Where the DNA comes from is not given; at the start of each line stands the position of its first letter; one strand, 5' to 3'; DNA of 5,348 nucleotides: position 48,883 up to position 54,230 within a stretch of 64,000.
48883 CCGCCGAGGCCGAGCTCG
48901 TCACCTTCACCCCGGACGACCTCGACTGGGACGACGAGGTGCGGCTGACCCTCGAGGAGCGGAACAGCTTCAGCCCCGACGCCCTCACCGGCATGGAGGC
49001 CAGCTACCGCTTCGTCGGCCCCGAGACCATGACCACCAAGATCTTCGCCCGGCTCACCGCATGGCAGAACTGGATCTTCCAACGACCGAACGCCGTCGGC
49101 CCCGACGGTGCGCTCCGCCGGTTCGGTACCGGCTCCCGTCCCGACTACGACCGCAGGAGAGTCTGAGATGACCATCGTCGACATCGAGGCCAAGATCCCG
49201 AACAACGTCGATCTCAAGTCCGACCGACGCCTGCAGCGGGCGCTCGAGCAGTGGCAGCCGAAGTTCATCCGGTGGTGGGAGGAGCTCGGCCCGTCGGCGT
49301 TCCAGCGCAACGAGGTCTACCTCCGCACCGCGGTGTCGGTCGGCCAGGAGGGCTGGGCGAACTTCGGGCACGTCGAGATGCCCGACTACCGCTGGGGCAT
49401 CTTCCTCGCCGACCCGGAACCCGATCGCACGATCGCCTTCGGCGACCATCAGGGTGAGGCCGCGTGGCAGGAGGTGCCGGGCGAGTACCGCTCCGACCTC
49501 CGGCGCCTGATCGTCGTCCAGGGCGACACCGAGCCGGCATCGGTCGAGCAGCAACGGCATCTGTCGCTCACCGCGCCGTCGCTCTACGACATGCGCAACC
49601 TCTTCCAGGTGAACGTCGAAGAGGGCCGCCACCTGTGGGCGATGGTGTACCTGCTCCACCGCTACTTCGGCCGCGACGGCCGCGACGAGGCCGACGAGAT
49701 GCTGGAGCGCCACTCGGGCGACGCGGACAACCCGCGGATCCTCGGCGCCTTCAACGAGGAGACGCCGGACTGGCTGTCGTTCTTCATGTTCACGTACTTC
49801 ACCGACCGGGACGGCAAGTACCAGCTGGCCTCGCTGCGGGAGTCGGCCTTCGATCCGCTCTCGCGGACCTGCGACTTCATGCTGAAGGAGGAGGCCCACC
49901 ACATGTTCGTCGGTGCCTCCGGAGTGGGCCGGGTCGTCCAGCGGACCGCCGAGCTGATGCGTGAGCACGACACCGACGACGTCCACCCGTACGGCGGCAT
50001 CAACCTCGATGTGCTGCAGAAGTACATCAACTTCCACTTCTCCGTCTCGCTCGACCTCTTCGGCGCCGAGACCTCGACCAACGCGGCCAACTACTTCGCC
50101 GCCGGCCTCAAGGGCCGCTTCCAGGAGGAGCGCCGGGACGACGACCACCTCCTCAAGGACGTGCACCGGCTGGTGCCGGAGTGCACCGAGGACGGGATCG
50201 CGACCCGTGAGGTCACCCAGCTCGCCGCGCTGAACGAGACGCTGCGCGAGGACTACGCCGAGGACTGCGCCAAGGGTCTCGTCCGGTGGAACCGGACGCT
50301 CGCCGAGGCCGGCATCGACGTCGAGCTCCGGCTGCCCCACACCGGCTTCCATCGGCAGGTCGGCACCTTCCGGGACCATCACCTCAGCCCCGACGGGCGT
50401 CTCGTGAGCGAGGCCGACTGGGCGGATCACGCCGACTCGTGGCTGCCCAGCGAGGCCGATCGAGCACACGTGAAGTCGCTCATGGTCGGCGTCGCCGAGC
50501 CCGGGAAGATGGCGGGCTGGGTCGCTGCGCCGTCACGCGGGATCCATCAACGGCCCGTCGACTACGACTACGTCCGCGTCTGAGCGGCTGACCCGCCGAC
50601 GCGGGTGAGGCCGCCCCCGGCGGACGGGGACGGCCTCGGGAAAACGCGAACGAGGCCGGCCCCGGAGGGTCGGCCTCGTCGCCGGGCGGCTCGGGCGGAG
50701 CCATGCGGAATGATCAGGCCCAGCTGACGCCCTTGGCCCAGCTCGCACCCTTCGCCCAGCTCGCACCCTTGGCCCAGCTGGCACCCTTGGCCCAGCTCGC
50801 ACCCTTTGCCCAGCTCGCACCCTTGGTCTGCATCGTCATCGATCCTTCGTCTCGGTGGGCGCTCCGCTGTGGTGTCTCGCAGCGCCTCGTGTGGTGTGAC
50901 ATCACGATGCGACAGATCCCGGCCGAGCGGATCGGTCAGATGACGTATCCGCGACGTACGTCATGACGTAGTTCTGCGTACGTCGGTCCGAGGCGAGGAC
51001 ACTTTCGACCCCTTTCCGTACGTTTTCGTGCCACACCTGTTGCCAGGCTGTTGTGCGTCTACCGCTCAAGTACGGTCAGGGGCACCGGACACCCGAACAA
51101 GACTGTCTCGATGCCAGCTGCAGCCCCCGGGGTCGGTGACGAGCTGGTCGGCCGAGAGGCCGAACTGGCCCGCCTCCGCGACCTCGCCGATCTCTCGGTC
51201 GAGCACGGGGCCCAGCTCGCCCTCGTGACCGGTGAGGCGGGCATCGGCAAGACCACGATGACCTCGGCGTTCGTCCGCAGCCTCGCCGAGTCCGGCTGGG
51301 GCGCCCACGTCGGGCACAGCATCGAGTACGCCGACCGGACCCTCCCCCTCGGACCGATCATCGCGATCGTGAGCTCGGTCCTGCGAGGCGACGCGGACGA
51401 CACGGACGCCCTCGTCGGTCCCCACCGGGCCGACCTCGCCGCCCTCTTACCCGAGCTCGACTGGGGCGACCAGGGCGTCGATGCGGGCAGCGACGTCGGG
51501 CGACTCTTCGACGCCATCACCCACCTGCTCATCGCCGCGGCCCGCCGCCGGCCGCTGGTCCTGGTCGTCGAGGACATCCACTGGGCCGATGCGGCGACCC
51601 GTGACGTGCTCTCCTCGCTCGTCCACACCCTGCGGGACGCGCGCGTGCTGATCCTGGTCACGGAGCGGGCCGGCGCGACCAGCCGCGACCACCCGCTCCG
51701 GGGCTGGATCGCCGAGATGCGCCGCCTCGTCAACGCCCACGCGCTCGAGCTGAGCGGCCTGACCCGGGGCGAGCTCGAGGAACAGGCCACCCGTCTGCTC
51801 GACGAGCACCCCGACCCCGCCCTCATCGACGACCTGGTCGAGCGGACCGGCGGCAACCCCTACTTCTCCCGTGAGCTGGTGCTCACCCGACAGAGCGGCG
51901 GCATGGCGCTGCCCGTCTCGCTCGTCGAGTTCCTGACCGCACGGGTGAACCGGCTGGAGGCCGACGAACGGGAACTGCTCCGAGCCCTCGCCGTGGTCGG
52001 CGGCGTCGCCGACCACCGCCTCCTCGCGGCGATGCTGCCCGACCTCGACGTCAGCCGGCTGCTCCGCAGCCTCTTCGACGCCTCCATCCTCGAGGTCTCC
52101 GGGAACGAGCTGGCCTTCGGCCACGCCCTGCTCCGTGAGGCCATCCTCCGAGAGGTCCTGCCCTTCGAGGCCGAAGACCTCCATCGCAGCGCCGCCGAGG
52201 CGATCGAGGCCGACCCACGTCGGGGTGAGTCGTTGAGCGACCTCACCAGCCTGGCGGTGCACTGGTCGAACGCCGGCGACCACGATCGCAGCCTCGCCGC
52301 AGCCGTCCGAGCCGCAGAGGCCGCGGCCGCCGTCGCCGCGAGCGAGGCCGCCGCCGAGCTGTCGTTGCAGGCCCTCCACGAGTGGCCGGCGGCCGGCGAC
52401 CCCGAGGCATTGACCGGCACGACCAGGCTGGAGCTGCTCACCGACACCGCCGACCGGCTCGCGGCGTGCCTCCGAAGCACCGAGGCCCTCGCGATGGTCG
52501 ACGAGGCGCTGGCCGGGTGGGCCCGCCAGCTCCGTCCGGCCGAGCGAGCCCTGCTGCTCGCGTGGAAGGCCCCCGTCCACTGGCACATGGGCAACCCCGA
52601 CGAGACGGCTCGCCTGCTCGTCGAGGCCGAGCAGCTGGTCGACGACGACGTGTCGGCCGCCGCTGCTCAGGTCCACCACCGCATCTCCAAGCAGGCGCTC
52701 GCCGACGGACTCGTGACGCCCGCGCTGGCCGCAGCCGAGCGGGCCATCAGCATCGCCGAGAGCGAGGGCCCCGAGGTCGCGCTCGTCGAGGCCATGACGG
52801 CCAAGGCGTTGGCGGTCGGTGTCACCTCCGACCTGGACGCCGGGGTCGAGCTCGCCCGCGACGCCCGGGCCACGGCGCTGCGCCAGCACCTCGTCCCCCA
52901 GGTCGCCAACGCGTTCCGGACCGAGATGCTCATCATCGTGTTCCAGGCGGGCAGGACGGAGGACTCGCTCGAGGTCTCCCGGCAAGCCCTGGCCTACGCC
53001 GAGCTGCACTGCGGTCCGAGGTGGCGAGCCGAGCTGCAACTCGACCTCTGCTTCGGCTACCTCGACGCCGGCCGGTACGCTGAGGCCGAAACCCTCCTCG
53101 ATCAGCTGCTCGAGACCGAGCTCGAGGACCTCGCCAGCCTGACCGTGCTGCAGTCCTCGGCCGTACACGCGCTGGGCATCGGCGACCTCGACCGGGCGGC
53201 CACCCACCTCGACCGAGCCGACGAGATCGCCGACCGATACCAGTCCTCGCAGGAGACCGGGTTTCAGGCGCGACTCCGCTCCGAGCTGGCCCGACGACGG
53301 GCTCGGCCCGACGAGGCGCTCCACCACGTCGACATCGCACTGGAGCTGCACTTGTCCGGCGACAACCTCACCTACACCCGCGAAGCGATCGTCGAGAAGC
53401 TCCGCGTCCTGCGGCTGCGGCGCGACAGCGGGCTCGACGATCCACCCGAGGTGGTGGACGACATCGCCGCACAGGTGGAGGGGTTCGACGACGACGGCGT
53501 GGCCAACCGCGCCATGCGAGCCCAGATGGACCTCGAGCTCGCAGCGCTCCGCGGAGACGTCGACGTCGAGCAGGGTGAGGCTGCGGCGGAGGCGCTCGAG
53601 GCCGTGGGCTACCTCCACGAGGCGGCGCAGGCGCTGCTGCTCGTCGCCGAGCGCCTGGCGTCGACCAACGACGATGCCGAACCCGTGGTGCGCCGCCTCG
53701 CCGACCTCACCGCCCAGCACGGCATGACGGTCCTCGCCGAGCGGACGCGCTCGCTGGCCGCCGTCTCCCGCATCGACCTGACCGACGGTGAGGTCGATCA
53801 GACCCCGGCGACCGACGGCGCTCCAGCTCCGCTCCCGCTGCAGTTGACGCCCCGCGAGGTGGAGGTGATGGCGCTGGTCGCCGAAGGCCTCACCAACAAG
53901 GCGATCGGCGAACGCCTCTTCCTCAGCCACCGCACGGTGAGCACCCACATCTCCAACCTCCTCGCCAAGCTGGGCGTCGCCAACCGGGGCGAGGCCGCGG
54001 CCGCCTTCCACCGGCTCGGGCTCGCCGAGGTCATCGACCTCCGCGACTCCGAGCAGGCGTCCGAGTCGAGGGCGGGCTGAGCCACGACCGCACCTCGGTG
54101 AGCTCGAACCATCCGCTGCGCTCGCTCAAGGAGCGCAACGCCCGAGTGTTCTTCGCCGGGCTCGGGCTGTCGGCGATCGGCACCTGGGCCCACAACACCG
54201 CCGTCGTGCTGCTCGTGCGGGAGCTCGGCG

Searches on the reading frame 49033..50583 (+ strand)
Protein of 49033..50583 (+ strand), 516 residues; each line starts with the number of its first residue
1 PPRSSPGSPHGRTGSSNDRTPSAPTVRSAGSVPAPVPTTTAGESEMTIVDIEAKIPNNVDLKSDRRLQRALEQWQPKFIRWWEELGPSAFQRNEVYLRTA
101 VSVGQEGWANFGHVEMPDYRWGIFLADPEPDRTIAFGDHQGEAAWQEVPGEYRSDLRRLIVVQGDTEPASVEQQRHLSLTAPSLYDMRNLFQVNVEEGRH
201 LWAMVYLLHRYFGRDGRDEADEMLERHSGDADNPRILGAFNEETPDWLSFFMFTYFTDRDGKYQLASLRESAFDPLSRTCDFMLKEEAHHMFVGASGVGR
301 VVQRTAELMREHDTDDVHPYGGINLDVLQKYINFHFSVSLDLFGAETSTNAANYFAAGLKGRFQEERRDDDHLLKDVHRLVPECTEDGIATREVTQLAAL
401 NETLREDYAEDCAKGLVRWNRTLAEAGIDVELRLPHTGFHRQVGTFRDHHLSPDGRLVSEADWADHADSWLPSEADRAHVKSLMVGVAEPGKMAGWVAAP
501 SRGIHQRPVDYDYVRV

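Call 62: search_protein_families(library=pfam, proteins=[window:49033-50583:+])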
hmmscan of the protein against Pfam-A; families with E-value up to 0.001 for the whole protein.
window:49033-50583:+ (516 aa): 1 family
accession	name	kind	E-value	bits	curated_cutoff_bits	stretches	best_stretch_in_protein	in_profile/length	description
PF05138.18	PaaA_PaaC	-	2.6e-08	33.9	28.5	1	147-309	9-167/263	Phenylacetic acid catabolic protein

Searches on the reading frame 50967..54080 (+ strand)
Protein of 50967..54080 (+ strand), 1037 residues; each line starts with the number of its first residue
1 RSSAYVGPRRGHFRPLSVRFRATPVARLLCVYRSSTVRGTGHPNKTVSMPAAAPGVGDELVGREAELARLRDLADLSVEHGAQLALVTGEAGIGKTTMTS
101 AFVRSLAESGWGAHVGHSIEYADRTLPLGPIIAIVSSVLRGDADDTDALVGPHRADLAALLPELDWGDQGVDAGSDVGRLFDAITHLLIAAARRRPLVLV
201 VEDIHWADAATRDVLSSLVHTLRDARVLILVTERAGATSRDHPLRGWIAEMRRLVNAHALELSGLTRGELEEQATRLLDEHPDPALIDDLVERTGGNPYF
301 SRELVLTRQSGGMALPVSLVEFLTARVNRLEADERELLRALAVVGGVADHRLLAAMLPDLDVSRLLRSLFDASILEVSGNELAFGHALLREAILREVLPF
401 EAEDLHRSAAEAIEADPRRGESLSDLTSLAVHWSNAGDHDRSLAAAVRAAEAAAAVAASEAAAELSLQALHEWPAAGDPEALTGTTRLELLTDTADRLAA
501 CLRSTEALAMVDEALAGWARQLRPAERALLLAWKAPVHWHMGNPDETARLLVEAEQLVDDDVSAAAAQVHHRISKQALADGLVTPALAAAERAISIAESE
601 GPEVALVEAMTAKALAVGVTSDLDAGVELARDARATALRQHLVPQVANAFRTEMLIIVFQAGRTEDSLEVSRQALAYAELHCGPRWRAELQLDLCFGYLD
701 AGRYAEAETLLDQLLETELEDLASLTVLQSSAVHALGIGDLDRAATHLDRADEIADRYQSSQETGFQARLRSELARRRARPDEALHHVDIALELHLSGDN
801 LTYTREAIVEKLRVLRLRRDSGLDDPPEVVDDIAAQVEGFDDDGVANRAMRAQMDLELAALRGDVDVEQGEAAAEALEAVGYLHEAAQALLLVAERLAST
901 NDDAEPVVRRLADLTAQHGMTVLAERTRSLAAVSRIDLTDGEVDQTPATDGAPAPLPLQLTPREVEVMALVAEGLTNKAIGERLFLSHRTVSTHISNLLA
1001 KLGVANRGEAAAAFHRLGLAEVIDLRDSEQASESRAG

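Call 62: search_protein_families(library=pfam, proteins=[window:50967-54080:+])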
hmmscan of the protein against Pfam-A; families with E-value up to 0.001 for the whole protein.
window:50967-54080:+ (1037 aa): 3 families
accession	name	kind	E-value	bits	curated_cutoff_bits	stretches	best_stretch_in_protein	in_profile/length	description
PF13191.12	AAA_16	-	2.2e-29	103.6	32.6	1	59-229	1-166/167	AAA ATPase domain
PF00196.25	GerE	-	3.7e-21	75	23.5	1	959-1011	2-54/57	Bacterial regulatory proteins, luxR family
PF13401.12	AAA_22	-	5.6e-06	27.1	27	1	80-223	3-109/130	AAA domain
